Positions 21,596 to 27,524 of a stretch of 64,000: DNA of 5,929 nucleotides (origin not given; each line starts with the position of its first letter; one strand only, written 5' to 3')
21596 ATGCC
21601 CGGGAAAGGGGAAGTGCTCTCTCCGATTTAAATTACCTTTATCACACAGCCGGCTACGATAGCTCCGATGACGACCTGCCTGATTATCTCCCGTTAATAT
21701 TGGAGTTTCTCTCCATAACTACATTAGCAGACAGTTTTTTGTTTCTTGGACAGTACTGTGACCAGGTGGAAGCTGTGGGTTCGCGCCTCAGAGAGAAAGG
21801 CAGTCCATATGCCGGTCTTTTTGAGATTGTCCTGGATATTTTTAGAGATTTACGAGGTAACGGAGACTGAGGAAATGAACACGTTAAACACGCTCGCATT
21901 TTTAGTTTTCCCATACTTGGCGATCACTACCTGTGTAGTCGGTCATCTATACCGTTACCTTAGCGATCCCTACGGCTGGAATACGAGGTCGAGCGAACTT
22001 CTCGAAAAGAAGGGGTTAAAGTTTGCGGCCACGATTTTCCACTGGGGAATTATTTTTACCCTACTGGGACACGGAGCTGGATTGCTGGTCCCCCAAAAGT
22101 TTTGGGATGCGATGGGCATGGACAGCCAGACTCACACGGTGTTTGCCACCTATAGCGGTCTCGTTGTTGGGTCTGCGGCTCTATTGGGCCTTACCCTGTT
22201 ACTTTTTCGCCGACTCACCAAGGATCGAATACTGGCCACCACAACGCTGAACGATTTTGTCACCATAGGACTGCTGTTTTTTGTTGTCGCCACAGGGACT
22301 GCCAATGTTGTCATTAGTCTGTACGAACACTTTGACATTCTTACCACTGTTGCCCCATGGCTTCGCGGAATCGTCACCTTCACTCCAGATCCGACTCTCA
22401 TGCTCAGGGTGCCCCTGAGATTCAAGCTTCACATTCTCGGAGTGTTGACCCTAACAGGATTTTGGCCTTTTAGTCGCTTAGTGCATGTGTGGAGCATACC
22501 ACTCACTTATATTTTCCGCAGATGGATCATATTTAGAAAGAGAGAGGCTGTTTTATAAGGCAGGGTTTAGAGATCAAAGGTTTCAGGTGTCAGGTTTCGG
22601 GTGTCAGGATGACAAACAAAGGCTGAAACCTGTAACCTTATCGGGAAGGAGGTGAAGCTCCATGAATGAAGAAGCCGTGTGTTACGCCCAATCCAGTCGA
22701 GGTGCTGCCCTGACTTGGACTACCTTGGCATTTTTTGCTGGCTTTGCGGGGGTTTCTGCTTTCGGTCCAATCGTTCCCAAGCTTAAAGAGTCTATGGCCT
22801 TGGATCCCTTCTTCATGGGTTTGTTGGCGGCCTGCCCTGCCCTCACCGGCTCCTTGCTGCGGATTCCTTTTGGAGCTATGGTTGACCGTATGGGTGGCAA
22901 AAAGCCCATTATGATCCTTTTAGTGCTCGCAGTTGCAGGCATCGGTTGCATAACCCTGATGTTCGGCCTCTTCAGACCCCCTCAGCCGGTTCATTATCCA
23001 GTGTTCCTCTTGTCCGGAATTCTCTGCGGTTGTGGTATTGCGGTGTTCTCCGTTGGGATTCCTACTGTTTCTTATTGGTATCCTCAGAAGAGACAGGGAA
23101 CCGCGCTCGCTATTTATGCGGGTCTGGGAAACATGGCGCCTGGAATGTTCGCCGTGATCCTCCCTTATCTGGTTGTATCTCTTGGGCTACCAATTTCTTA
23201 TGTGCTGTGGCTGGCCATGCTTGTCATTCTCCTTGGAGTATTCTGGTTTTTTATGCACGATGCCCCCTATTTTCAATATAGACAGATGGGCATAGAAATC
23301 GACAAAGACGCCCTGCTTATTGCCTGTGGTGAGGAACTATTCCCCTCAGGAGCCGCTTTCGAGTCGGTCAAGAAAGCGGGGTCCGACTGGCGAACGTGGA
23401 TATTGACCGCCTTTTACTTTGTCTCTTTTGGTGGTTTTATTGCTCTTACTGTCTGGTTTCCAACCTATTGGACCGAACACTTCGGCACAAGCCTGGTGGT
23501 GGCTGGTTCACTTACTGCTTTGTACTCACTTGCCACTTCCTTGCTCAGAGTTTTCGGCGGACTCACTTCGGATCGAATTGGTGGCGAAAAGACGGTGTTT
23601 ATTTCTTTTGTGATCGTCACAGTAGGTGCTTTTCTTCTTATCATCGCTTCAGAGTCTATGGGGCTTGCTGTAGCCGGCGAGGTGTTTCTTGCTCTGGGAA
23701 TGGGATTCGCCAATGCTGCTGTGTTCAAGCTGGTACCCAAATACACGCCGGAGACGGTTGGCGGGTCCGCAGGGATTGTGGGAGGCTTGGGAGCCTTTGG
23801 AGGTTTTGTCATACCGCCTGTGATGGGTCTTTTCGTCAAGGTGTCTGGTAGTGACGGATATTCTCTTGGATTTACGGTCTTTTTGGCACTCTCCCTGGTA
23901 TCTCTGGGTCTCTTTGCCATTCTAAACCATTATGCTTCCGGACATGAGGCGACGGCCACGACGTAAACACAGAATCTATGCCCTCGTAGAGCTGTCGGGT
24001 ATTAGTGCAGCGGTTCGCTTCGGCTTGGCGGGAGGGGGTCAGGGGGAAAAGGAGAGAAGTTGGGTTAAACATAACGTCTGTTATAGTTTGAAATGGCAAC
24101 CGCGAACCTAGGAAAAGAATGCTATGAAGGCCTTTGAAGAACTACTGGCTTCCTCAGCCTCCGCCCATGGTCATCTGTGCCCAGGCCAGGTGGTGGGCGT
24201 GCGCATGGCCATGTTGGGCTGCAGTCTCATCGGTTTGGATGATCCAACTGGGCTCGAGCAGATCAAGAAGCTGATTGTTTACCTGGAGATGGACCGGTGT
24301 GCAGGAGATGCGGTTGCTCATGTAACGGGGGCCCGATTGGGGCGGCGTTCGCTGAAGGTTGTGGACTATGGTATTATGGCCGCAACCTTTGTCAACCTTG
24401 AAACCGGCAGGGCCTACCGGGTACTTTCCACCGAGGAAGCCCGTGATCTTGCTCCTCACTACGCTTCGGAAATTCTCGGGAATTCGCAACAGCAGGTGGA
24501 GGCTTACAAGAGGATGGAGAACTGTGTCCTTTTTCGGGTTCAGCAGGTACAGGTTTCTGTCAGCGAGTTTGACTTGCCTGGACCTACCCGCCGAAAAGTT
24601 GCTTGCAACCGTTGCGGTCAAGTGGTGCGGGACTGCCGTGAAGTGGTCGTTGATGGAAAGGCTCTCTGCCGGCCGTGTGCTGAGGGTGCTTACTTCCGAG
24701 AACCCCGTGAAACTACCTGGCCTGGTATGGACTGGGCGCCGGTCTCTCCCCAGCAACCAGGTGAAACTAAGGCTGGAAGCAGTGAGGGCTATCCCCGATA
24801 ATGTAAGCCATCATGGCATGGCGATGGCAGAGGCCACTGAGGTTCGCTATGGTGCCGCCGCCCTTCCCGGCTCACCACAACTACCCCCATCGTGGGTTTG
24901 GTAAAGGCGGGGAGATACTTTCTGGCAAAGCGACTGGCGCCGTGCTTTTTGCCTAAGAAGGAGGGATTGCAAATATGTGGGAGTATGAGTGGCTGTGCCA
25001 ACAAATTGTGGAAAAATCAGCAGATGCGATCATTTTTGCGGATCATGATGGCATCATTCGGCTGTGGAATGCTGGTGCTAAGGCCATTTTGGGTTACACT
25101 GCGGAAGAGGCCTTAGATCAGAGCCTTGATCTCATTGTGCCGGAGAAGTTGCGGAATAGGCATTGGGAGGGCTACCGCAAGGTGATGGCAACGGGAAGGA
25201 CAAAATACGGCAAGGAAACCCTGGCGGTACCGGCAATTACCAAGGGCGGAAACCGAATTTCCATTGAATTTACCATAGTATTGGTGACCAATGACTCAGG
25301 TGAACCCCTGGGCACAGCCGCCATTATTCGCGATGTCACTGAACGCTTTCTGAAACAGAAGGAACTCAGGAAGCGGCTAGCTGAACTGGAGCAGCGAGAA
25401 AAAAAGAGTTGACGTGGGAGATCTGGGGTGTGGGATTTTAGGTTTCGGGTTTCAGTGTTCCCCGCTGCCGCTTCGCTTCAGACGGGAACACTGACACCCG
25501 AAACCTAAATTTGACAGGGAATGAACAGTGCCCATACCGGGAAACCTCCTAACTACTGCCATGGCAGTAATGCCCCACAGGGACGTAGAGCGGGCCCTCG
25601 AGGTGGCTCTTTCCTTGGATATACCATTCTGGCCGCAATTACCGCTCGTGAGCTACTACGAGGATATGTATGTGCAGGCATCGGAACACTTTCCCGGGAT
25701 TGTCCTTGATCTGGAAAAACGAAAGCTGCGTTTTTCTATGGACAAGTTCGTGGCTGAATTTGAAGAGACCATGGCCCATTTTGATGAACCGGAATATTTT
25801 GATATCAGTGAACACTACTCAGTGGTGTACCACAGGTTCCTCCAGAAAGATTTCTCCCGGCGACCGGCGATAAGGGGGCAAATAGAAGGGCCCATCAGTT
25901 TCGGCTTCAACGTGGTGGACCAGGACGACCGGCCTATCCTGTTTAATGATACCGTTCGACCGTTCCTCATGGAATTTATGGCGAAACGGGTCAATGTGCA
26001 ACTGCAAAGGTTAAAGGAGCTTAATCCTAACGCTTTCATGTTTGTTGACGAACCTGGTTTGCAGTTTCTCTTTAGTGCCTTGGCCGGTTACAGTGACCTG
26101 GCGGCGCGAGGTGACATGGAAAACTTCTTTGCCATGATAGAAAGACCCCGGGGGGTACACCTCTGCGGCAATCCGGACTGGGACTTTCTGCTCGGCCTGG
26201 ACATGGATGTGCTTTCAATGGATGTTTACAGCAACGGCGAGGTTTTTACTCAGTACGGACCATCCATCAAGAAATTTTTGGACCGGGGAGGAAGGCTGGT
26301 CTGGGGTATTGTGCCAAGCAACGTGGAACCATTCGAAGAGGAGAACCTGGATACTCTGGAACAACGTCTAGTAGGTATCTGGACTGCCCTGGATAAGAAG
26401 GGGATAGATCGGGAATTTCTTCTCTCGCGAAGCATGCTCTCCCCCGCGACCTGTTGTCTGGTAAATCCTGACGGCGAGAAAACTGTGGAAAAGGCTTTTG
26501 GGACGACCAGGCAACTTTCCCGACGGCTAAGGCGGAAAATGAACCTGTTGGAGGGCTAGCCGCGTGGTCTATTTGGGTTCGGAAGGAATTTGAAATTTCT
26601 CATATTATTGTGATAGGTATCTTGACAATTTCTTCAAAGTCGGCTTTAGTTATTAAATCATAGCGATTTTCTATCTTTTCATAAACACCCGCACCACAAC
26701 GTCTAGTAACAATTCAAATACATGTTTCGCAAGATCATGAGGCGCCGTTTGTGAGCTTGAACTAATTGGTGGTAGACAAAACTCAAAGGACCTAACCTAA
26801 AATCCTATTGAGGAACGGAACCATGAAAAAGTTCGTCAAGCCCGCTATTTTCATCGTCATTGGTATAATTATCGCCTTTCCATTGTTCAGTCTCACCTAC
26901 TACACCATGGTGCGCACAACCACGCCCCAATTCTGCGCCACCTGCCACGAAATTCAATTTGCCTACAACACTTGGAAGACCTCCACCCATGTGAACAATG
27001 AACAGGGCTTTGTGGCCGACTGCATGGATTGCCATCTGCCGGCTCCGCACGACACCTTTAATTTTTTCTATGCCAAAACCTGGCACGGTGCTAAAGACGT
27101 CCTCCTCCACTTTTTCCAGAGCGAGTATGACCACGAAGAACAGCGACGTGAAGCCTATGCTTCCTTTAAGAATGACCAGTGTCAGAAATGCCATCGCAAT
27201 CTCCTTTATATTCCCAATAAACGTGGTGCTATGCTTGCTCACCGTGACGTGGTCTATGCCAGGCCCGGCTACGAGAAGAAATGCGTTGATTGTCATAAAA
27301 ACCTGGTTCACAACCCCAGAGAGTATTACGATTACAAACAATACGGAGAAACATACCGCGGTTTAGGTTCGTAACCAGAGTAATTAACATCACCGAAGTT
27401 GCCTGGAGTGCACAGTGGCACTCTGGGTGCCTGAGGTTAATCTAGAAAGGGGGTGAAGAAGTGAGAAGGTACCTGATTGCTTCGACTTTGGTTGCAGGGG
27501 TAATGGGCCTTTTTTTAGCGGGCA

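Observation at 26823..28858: NrfH-type quinol dehydrogenase paired with an octaheme HAO-family cytochrome instead of pentaheme NrfA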

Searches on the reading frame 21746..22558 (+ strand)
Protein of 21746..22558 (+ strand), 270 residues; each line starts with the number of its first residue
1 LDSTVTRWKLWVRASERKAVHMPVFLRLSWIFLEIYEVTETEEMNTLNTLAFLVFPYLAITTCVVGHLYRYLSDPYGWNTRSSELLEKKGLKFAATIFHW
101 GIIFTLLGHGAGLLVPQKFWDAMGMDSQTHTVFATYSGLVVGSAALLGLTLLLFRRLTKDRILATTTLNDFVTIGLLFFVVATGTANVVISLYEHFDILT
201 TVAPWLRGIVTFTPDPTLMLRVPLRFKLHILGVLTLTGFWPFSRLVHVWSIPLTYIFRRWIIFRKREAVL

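Call 12: search_protein_families(library=pfam, proteins=[window:21746-22558:+], max_evalue=0.00001)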
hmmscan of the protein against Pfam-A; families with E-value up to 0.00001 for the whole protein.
window:21746-22558:+ (270 aa): 1 family
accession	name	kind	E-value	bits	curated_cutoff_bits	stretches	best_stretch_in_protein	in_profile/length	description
PF02665.19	Nitrate_red_gam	-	9e-74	248.2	22.9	1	48-266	1-217/217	Nitrate reductase gamma subunit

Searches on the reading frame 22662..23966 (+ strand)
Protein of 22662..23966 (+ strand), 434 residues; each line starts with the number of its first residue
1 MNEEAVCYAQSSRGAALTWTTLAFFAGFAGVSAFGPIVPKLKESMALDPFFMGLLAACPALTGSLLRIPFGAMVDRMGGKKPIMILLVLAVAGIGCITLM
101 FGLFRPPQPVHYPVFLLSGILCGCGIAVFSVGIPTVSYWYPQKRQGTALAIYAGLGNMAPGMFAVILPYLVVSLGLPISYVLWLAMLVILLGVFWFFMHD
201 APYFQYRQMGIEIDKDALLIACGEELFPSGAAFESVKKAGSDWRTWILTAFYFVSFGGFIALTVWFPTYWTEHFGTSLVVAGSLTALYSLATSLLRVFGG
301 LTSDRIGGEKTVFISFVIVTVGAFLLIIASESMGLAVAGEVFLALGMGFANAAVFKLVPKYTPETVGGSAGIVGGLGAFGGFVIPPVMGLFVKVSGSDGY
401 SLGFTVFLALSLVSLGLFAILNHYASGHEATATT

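Call 12: search_protein_families(library=pfam, proteins=[window:22662-23966:+], max_evalue=0.00001)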
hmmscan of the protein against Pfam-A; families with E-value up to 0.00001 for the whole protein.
window:22662-23966:+ (434 aa): 2 families
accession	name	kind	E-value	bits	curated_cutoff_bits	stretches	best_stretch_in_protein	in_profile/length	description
PF07690.21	MFS_1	-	2.4e-37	129.1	33.4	2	21-282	2-241/347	Major Facilitator Superfamily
PF00083.30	Sugar_tr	-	1.4e-07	31.3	22.3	0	248-420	7-186/452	Sugar (and other) transporter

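Call 57: search_protein_families(library=ncbifam, proteins=[window:22662-23966:+], max_evalue=0.00001)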
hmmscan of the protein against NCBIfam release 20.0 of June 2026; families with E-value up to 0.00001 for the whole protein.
window:22662-23966:+ (434 aa): 11 families
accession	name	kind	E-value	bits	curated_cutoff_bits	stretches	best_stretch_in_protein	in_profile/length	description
TIGR00886.1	2A0108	subfamily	8.3e-58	196.2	311.7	1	16-381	2-368/368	NarK family nitrate/nitrite MFS transporter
TIGR00893.1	2A0114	subfamily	4.6e-20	71.9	395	1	39-405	18-384/399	D-galactonate transporter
NF011608.0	PRK15034.1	subfamily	5.7e-17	61.9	836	1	46-336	68-343/462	nitrate/nitrite transporter NarU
NF049980.1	SfMCT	equivalog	1.3e-14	53.6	320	1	62-410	49-378/378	L-lactate MFS transporter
TIGR00881.1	2A0104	subfamily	8.7e-13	48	407.75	1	37-396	17-374/379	phosphoglycerate transporter protein PgtP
NF038246.1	bile_salt_MFS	equivalog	5.8e-11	41.9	400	1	80-339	67-323/408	conjugated bile salt MFS transporter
TIGR00896.1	CynX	subfamily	3.2e-10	39.6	406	1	31-292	16-245/355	CynX/NimT family MFS transporter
NF007256.0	PRK09705.1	subfamily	2.7e-08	33.2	312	0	33-198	27-183/393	cyanate transporter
TIGR00890.1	2A0111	subfamily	4.7e-08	32.4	374.85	1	71-338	59-302/377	oxalate/formate antiport family MFS transporter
NF009048.0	PRK12382.1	subfamily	5.3e-07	28.8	364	0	279-411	249-375/392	arabinose transporter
NF003477.0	PRK05122.1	subfamily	1.3e-06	27.4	374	0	246-354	20-131/404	MFS transporter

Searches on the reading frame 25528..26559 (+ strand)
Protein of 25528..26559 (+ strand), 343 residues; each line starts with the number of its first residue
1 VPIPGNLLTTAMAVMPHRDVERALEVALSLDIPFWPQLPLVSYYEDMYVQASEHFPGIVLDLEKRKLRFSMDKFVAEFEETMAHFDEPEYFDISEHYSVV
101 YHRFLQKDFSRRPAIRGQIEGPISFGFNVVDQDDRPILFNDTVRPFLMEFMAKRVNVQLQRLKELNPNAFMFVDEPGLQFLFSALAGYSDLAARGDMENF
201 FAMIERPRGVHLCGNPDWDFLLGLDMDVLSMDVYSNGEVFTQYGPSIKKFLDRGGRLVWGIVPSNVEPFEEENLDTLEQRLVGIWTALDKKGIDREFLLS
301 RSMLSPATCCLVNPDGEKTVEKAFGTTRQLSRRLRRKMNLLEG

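Call 12: search_protein_families(library=pfam, proteins=[window:25528-26559:+], max_evalue=0.00001)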
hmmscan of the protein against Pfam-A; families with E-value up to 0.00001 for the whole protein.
window:25528-26559:+ (343 aa): 0 families

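Call 57: search_protein_families(library=ncbifam, proteins=[window:25528-26559:+], max_evalue=0.00001)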
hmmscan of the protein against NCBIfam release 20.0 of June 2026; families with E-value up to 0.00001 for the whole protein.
window:25528-26559:+ (343 aa): 0 families

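Call 72: search_solved_structures(query=window:25528-26559:+, max_evalue=1)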
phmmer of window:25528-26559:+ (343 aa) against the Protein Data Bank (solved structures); distinct sequences matched with E-value up to 1: 1.
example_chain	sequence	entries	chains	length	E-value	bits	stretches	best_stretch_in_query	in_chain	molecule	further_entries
6j0n_J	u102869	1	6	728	0.76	12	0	86-148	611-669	Pvc11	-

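Call 73: search_protein_families(library=pfam, proteins=[window:25528-26559:+], max_evalue=1)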
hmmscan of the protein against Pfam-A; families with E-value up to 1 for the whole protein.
window:25528-26559:+ (343 aa): 0 families

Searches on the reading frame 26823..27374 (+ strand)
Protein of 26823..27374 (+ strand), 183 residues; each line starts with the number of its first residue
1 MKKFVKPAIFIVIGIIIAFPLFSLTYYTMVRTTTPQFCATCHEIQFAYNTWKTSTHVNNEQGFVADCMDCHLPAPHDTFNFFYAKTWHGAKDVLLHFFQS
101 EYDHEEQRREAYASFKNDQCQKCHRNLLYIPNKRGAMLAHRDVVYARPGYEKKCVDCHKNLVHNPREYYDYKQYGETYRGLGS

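Call 4: search_protein_families(library=pfam, proteins=[window:26823-27374:+], max_evalue=0.01)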
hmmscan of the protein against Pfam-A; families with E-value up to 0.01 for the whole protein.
window:26823-27374:+ (183 aa): 6 families
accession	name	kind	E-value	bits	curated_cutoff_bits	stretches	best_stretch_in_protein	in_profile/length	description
PF03264.19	Cytochrom_NNT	-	5.2e-34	117.9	24.1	1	6-165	7-171/174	NapC/NirT cytochrome c family, N-terminal region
PF14522.11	Cytochrome_C7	-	1.7e-07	31.4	24.8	2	110-160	11-50/67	Cytochrome c7 and related cytochrome c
PF14537.11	Cytochrom_c3_2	-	4.8e-07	30.6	25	1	104-160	13-66/79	Cytochrome c3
PF09699.15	Paired_CXXCH_1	-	5.3e-07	29.7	20.6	0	29-43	23-37/41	Doubled CXXCH motif (Paired_CXXCH_1)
PF22113.1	Mtrc-MtrF_II-IV_dom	-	5.2e-06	26.5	30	1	36-162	7-130/176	Outer membrane cytochrome MtrC/MtrF-like, domains II/IV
PF02085.21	Cytochrom_CIII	-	0.0011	19.7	22.9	0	116-166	45-90/101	Class III cytochrome C family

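Call 5: search_protein_families(library=ncbifam, proteins=[window:26823-27374:+], max_evalue=0.01)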
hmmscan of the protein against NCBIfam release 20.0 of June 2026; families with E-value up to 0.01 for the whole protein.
window:26823-27374:+ (183 aa): 11 families
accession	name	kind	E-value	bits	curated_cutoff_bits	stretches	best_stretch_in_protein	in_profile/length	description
TIGR03153.1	cytochr_NrfH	equivalog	1.1e-20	74.1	134.2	1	11-163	5-138/138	cytochrome c nitrite reductase small subunit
TIGR02162.1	torC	equivalog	2.6e-20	73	478.2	1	9-164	18-179/387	pentaheme c-type cytochrome TorC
NF011606.0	PRK15032.1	equivalog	2.4e-17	63.1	455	1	10-164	20-180/390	pentaheme c-type cytochrome TorC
TIGR02161.1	napC_nirT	subfamily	3.1e-13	50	310.6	1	10-164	20-180/185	periplasmic nitrate (or nitrite) reductase c-type cytochrome, NapC/NirT family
NF007906.0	PRK10617.1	equivalog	2.5e-10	40.6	349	1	11-166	30-191/200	cytochrome c-type protein NapC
TIGR03508.1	decahem_SO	subfamily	0.00015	21.3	192.2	1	29-126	111-176/258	DmsE family decaheme c-type cytochrome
NF008659.0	PRK11659.1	equivalog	0.00017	21.4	184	1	106-167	35-91/188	cytochrome c nitrite reductase pentaheme subunit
TIGR03146.1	cyt_nit_nrfB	equivalog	0.00026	21.3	166.6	0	117-167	11-56/145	cytochrome c nitrite reductase pentaheme subunit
NF041198.1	UshA_like_PCGU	equivalog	0.00047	18.9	275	0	33-159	406-509/519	UshA-like (seleno)protein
TIGR01905.1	paired_CXXCH_1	subfamily_domain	0.0013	18.6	25.2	0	29-43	23-37/41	doubled CXXCH domain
TIGR01904.2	GSu_C4xC__C2xCH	domain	0.0088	15.8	27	0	33-58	47-72/73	CxxxxCH/CxxCH domain c-type cytochrome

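Call 7: search_solved_structures(query=window:26823-27374:+, max_evalue=1, show_alignments=1)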
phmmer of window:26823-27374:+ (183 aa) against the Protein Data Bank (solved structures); distinct sequences matched with E-value up to 1: 2.
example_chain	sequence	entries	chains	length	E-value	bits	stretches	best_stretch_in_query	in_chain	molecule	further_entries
2j7a_C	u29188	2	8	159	0.00015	24.9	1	21-163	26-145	CYTOCHROME C QUINOL DEHYDROGENASE NRFH | NAPC/NIRT CYTOCHROME C FAMILY PROTEIN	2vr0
8rv0_Y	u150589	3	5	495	0.082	16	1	28-167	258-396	Octaheme cytochrome c nitrite reductase | Octaheme nitrite c cytochrome c reductase | Octaheme nitrite reductase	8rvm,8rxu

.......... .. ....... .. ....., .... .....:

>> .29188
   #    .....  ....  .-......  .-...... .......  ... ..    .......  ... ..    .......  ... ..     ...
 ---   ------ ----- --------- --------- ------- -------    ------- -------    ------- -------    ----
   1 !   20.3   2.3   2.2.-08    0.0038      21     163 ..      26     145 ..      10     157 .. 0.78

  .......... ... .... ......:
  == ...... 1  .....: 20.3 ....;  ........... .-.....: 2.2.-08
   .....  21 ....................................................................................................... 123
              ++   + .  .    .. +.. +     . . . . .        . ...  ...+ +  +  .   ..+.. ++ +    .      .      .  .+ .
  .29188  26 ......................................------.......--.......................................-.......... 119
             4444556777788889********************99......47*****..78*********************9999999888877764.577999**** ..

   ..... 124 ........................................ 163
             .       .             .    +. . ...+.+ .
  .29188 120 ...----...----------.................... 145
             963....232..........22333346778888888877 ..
